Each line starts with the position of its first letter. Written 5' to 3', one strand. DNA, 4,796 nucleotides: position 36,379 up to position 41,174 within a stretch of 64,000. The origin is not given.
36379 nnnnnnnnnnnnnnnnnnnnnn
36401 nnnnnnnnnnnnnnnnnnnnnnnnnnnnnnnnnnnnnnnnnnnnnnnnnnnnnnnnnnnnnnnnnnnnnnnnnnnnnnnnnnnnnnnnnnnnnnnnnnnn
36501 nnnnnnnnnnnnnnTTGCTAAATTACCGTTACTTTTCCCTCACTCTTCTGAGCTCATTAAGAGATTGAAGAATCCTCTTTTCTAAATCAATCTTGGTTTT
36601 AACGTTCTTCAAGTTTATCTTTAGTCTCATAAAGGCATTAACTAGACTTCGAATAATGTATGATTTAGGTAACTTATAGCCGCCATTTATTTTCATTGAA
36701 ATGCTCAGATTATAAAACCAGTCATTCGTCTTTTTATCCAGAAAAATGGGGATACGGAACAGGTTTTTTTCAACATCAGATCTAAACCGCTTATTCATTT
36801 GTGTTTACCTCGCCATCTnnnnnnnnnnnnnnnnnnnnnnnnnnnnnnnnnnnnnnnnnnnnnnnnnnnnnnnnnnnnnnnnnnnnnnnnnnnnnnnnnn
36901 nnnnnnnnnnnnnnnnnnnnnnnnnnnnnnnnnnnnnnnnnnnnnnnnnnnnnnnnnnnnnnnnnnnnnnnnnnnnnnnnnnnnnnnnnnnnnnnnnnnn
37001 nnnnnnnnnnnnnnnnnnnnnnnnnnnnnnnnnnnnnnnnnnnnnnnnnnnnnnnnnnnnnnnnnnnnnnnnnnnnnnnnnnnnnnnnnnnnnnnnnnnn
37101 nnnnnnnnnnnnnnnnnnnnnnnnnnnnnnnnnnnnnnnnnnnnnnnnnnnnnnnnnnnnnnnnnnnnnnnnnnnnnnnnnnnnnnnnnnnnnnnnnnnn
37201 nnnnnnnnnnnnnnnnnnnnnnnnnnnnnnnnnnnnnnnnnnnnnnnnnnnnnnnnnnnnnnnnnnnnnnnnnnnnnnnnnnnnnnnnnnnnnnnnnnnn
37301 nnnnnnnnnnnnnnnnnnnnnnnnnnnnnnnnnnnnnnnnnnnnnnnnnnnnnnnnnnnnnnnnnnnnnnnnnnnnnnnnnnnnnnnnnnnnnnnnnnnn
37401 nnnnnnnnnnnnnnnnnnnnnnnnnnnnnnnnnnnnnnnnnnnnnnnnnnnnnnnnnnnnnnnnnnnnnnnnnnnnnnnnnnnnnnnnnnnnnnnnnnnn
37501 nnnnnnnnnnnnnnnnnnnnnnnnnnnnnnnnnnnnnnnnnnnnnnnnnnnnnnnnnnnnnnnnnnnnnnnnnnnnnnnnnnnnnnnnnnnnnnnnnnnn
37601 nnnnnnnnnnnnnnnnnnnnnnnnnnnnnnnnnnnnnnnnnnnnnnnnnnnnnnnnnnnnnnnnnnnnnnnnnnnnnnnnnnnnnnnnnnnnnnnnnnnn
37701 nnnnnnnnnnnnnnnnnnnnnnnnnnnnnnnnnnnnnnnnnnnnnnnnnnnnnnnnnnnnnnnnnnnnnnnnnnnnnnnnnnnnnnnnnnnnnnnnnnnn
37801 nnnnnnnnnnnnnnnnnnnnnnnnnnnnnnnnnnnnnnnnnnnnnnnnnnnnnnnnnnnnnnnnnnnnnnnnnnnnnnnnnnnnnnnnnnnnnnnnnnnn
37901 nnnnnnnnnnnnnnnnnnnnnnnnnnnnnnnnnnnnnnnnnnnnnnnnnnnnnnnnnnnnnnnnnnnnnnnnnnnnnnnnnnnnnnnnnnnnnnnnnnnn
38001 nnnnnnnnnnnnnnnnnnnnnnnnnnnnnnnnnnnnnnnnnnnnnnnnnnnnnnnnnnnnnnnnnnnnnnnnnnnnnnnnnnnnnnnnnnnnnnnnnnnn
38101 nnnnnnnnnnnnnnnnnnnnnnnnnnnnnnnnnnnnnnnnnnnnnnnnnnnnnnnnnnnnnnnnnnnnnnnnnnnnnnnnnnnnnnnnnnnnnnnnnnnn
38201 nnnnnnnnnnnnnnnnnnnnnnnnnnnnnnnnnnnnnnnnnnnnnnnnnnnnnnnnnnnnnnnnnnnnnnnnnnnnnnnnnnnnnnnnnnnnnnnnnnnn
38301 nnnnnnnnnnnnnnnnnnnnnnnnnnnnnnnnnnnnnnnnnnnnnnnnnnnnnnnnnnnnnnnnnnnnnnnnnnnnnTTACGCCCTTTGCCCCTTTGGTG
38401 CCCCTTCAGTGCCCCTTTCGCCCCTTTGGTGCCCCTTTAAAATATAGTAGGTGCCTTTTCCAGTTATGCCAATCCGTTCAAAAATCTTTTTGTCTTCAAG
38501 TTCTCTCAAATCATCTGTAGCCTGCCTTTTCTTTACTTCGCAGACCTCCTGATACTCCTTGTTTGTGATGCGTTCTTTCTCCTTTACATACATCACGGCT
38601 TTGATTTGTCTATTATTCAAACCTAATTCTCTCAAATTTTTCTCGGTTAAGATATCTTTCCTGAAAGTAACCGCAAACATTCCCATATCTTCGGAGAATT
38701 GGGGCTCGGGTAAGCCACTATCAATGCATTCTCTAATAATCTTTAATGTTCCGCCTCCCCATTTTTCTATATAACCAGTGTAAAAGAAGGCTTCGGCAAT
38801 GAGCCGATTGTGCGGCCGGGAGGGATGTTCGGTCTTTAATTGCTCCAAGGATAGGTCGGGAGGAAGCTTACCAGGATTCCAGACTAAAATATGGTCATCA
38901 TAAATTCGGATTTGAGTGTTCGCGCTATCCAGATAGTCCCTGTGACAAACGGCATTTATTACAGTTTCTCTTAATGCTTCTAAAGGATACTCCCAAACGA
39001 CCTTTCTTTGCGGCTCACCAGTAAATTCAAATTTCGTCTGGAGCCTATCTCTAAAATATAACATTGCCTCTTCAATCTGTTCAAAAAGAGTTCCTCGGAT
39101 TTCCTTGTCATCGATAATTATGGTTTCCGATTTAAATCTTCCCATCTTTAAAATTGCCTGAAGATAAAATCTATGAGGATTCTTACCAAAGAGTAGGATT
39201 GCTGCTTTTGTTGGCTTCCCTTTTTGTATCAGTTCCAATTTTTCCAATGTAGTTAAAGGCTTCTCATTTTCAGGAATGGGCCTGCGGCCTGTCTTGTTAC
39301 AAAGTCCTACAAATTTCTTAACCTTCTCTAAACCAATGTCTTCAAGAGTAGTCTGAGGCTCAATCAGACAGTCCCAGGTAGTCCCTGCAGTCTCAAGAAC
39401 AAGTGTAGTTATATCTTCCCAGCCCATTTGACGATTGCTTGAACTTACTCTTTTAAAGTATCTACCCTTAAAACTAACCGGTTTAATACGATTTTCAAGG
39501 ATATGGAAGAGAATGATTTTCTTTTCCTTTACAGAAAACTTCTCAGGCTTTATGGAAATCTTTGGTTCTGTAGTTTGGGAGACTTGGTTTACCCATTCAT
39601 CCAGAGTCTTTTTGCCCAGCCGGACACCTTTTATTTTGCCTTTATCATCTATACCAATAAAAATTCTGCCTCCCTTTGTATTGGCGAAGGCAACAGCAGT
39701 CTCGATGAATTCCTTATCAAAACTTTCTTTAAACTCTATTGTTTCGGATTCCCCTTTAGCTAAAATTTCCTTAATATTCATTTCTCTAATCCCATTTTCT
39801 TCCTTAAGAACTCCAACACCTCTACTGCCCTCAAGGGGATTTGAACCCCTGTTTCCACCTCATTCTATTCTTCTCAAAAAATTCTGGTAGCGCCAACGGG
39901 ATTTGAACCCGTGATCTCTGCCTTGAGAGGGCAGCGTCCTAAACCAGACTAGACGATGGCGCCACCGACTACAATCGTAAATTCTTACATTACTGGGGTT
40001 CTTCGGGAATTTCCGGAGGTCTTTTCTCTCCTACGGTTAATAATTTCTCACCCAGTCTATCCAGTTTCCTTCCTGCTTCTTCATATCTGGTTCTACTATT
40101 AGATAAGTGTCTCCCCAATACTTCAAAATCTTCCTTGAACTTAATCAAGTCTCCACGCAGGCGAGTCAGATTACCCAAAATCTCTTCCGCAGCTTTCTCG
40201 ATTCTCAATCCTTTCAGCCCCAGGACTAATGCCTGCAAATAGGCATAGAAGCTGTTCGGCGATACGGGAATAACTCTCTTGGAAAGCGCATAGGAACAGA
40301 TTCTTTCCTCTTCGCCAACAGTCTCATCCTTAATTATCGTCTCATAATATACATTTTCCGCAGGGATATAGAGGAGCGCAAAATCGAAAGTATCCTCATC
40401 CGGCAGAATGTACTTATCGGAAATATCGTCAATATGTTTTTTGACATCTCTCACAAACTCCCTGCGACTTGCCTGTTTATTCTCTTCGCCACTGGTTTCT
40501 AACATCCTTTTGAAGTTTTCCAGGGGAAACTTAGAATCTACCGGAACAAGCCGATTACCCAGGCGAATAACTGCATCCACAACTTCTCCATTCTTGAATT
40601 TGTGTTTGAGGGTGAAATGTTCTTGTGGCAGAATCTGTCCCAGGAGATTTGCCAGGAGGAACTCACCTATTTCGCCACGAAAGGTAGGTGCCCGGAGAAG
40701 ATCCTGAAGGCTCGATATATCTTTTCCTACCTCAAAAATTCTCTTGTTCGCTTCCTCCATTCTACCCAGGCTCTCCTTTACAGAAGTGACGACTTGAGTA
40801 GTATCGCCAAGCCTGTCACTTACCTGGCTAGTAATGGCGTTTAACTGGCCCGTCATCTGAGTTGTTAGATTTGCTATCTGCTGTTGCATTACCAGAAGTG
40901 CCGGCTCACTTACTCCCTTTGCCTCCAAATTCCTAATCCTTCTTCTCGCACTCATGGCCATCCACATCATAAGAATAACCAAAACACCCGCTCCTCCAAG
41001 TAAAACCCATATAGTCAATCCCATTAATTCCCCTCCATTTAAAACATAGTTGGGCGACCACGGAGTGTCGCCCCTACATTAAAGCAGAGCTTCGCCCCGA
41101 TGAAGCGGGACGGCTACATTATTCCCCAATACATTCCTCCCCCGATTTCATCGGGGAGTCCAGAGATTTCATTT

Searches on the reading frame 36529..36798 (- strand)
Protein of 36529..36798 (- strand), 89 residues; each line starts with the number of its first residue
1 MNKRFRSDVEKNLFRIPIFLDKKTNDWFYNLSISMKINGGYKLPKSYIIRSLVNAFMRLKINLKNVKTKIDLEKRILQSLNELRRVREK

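Call 47: search_protein_families(library=ncbifam, proteins=[window:36529-36798:-], max_evalue=0.1)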
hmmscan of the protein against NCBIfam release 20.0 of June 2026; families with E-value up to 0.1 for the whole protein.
window:36529-36798:- (89 aa): 0 families

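Call 48: search_protein_families(library=pfam, proteins=[window:36529-36798:-], max_evalue=5)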
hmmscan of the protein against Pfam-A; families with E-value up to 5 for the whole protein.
window:36529-36798:- (89 aa): 1 family
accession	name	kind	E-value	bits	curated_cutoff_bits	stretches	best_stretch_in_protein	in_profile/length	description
PF01231.23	IDO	-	0.062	12.5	26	1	11-82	139-212/412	Indoleamine 2,3-dioxygenase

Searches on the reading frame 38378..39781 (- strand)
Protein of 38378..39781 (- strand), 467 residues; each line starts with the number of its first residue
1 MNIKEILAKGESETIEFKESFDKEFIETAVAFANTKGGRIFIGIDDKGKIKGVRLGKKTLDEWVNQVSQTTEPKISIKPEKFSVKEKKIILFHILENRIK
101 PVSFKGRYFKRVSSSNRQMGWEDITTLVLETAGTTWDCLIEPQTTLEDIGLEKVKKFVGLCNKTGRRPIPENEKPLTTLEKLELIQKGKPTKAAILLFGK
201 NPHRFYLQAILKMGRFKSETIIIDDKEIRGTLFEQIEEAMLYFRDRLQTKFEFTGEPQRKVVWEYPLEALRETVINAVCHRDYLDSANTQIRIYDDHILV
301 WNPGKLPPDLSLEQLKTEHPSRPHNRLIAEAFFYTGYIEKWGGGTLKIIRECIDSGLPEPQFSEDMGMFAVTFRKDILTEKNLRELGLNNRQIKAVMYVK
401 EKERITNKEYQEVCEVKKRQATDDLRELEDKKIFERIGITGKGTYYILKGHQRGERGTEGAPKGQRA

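Call 6: search_protein_families(library=pfam, proteins=[window:38378-39781:-], max_evalue=0.001)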
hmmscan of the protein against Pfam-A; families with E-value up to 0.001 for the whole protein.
window:38378-39781:- (467 aa): 2 families
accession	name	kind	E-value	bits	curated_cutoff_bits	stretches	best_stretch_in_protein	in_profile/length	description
PF04326.19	SLFN_AlbA_2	-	8e-26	91.3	25.3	1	11-119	1-117/118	Schlafen, AlbA_2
PF13749.12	HATPase_c_4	-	1.9e-22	79.5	26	1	288-373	3-89/89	Putative ATP-dependent DNA helicase recG C-terminal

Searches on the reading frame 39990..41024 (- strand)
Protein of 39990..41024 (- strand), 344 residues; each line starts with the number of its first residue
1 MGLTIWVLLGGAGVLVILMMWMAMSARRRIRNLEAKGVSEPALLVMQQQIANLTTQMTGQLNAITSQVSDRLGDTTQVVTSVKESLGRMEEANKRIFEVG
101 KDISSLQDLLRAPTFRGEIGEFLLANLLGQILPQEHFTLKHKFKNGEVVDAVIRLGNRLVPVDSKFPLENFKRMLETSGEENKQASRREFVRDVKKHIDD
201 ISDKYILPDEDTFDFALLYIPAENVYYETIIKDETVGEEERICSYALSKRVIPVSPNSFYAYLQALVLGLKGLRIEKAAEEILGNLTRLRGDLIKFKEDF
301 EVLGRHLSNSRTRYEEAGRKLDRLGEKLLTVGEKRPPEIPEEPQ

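Call 6: search_protein_families(library=pfam, proteins=[window:39990-41024:-], max_evalue=0.001)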
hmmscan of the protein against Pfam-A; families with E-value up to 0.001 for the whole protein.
window:39990-41024:- (344 aa): 2 families
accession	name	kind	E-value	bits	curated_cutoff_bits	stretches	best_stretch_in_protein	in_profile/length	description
PF02646.22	RmuC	-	2.2e-52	178.4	26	1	48-322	1-271/291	RmuC family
PF01806.23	Paramyxo_P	-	0.00031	20.6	27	0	49-106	45-102/248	Paramyxovirinae P phosphoprotein C-terminal region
